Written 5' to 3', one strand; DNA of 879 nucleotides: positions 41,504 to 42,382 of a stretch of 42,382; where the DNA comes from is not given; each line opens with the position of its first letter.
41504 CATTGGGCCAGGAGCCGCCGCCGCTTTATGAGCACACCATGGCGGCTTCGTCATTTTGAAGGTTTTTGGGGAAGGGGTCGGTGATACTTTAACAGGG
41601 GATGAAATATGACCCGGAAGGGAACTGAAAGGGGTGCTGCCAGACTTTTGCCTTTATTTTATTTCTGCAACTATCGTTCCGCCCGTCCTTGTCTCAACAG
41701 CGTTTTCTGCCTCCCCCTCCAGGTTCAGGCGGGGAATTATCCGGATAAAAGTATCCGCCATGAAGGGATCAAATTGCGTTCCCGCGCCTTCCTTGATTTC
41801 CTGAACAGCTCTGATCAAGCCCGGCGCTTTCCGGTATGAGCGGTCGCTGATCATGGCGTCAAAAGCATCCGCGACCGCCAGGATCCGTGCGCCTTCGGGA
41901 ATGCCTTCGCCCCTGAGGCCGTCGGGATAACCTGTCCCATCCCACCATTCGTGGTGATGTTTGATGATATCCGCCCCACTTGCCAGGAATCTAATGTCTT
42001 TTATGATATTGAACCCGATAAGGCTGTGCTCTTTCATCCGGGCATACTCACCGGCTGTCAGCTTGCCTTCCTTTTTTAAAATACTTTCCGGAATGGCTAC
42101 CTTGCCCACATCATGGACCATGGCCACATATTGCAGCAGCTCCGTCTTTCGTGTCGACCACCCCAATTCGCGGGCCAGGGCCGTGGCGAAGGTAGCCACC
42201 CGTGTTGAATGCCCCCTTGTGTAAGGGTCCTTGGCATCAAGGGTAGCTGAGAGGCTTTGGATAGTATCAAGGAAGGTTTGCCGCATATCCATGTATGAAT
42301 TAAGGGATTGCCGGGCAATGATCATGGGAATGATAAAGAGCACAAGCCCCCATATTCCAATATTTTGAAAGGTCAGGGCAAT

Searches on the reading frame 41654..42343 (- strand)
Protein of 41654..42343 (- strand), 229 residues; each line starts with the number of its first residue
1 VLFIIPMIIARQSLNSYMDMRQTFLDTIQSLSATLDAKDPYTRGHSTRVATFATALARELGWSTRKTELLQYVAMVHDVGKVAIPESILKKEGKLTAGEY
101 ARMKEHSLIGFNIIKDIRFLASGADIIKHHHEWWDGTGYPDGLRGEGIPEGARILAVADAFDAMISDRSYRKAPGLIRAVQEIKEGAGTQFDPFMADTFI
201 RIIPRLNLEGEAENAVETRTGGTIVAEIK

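Call 37: search_protein_families(library=pfam, proteins=[window:41654-42343:-], max_evalue=0.00001)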
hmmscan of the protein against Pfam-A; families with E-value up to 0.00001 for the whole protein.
window:41654-42343:- (229 aa): 2 families
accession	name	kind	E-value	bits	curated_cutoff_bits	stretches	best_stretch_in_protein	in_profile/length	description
PF13487.12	HD_5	-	4e-41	141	27.2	1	31-193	3-168/170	HD domain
PF01966.28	HD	-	6.3e-22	78.5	22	1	44-164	3-116/116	HD domain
